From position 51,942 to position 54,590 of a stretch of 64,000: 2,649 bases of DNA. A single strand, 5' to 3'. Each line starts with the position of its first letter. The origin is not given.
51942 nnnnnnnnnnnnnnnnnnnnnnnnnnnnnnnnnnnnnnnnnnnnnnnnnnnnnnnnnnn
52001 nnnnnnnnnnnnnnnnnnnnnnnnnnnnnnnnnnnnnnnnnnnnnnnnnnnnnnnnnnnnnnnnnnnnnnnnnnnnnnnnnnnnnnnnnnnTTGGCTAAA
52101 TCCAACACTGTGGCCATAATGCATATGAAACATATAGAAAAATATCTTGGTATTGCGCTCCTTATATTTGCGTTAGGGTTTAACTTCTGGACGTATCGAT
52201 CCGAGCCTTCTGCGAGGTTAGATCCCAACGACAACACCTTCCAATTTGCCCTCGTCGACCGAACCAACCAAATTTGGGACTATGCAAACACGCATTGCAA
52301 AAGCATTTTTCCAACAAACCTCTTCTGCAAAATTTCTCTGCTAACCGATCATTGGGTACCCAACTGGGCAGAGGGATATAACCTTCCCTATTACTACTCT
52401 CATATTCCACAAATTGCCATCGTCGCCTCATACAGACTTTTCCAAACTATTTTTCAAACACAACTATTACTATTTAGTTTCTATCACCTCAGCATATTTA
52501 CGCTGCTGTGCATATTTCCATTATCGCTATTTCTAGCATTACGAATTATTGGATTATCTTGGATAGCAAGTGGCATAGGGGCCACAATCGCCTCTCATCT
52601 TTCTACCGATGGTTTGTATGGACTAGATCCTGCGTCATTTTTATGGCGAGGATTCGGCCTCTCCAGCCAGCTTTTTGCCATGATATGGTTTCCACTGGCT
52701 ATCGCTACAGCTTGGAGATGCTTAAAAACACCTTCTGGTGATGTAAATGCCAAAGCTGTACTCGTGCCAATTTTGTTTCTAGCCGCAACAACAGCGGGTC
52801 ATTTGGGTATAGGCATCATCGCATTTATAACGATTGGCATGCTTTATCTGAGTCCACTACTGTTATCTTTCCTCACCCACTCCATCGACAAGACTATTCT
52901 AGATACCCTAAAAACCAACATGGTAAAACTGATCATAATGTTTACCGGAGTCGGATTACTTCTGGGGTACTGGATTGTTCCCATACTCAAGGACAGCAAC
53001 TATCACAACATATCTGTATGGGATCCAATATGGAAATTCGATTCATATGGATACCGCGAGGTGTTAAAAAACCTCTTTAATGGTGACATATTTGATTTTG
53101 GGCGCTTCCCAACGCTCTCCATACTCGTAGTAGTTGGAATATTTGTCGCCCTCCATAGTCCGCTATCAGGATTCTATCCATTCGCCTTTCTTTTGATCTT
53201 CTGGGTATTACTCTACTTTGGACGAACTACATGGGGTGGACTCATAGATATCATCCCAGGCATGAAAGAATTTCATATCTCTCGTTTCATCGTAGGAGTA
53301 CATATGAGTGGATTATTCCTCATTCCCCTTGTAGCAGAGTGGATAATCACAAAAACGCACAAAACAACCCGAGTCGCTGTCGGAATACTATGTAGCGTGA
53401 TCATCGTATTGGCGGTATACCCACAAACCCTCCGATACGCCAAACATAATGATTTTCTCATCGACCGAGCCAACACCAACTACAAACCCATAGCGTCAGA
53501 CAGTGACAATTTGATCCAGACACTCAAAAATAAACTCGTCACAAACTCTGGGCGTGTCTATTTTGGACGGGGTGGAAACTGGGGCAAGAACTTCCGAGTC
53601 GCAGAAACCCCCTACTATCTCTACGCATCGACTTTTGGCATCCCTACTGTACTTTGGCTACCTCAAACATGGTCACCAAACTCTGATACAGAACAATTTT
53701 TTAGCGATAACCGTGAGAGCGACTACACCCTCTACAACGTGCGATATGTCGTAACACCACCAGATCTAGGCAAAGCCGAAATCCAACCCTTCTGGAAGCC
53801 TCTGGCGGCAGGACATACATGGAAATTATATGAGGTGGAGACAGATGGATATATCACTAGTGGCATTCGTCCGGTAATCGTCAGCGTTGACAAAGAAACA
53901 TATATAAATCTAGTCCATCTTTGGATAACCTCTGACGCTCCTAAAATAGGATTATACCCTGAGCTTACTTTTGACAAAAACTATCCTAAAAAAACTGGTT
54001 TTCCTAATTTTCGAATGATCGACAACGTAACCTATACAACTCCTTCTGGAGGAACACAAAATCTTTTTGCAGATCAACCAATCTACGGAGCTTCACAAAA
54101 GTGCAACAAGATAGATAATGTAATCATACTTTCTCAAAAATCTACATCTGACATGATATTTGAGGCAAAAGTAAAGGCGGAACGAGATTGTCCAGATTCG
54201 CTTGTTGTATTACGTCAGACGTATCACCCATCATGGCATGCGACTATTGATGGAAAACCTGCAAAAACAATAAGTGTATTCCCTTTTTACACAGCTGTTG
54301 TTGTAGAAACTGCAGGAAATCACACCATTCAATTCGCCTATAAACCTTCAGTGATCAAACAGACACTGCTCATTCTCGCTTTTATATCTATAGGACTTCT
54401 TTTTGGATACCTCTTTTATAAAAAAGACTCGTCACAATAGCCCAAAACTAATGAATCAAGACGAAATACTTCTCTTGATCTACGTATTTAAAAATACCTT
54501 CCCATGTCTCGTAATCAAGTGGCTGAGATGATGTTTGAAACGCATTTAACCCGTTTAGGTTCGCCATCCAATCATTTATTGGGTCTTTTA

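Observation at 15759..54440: Exceptionally dense lipid-carrier glycosylation island: at least 13 GT-C-fold polytopic glycosyltransferases, 2 YfhO, 6 GT2 (DPM1/GtrB/ArnC-like), 3 DegT aminotransferases and tailoring enzymes in ~39 kb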

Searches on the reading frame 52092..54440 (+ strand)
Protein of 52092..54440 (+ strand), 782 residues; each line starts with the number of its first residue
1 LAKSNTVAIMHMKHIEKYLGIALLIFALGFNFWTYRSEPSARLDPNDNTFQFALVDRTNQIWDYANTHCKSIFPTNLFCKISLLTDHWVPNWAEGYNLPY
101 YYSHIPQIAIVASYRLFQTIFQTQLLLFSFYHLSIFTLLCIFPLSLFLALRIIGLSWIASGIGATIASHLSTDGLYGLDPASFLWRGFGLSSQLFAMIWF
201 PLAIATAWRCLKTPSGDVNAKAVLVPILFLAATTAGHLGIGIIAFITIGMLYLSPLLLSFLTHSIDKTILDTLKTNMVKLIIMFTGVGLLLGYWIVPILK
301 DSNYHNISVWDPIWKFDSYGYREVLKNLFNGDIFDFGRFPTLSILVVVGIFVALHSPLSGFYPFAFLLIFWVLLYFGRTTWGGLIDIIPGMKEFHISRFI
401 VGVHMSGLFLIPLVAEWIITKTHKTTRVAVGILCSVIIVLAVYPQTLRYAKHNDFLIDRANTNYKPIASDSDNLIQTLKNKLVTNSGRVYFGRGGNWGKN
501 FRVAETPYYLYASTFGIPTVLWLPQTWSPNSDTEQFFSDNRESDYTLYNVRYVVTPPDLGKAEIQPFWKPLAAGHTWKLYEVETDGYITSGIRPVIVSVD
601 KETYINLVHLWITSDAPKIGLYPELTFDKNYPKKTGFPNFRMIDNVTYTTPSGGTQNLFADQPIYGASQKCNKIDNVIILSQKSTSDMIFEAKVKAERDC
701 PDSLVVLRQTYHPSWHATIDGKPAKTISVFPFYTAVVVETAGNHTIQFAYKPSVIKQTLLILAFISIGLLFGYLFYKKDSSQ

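Call 4: search_protein_families(library=pfam, proteins=[window:52092-54440:+], max_evalue=0.01)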
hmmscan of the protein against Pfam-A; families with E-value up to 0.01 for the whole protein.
window:52092-54440:+ (782 aa): 0 families

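Call 40: find_homologous_proteins(query=window:52092-54440:+, max_evalue=0.001)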
Query window:52092-54440:+ (782 aa): 393 proteins with E <= 0.001 among 8000 candidates; the best 120 are listed.
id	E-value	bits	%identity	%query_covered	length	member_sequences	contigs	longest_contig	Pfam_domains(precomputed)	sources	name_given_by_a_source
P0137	0.0e+0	1792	100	99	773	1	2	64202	-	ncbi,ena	-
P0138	0.0e+0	1269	71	99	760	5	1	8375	-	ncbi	-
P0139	0.0e+0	1242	71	95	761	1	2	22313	-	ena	-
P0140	0.0e+0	1221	68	97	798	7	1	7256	-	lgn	-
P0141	0.0e+0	1109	63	95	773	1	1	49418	-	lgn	-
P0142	0.0e+0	1025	58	95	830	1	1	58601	-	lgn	-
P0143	0.0e+0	1011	58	95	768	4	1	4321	-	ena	-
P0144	7.4e-297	1005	57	97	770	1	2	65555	-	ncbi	-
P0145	8.9e-297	1005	58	95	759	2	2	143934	-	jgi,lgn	-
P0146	4.6e-295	999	56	98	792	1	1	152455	-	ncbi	-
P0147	4.5e-294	996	58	95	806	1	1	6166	PF09586.17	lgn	-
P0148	1.1e-293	994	58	97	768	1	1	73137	-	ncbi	-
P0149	6.9e-293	992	57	97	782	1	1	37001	-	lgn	-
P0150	8.8e-293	991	57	95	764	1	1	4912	-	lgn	-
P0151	1.1e-291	988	56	97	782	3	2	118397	-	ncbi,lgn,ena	-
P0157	6.4e-287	972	56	97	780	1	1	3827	PF09586.17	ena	-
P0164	3.1e-284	963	60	97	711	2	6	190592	PF09586.17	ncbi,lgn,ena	ncbi:MAG: hypothetical protein AAB492_04335 [Patescibacteria group bacterium]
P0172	8.3e-281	952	53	96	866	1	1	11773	PF09586.17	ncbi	-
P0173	6.1e-279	946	56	97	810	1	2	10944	PF09586.17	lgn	-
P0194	6.0e-266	903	51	98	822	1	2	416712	PF09586.17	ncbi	-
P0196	4.2e-265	900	53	98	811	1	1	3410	PF09586.17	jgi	jgi:hypothetical protein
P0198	8.3e-261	886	51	97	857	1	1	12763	PF09586.17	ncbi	-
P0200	2.0e-258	878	53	96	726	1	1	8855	PF09586.17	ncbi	-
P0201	3.3e-258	877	53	97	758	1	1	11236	PF09586.17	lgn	-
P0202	8.9e-258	876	52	96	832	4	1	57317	PF09586.17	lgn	-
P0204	3.2e-257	874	53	95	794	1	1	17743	PF09586.17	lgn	-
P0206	5.5e-257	873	52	95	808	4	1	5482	PF09586.17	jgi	-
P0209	1.2e-255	869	51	97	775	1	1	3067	PF09586.17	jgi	jgi:hypothetical protein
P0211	1.5e-255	868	53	95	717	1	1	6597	PF09586.17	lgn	-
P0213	2.8e-255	867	50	98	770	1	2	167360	PF09586.17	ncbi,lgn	-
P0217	2.1e-254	865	50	98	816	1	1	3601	PF09586.17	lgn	-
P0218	2.3e-254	864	50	98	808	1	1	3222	PF09586.17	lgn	-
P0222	2.5e-253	861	51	97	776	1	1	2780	PF09586.17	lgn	-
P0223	1.2e-252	859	52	97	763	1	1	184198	PF09586.17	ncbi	-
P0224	1.8e-252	858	50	99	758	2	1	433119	PF09586.17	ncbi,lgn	-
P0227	1.3e-251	855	50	98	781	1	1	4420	PF09586.17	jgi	jgi:hypothetical protein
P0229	2.0e-249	848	50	97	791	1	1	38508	PF09586.17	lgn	-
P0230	4.2e-249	847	50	98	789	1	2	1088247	PF09586.17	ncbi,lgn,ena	-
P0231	1.1e-248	846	51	97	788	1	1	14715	PF09586.17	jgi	jgi:hypothetical protein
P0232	3.3e-248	844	51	95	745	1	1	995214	PF09586.17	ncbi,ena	-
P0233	7.8e-248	843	50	98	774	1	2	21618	PF09586.17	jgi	jgi:hypothetical protein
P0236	1.6e-246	838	50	98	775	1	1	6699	PF09586.17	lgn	-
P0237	3.0e-246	838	46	50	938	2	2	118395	PF09586.17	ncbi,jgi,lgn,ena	-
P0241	5.8e-245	833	49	97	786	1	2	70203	PF09586.17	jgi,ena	jgi:hypothetical protein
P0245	2.2e-244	831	48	97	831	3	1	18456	PF09586.17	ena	-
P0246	5.6e-244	830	52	95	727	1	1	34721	PF09586.17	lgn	-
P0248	9.7e-244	829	50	98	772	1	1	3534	PF09586.17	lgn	-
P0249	1.5e-243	829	47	97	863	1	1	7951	PF09586.17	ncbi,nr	ncbi:MAG: hypothetical protein Q7S76_02190 [bacterium]|nr:hypothetical protein [bacterium]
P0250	2.0e-243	828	49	95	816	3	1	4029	PF09586.17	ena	-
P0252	7.9e-243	826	50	96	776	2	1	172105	PF09586.17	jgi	-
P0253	8.9e-243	826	50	97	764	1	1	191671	PF09586.17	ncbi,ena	-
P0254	4.7e-242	824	51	97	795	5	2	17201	PF09586.17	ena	-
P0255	5.2e-242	824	48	96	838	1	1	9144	PF09586.17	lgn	-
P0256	8.3e-242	823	49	98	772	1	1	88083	PF09586.17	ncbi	-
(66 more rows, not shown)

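Call 80: search_protein_families(library=ncbifam, proteins=[window:52092-54440:+], max_evalue=0.001)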
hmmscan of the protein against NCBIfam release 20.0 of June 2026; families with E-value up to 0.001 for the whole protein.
window:52092-54440:+ (782 aa): 0 families
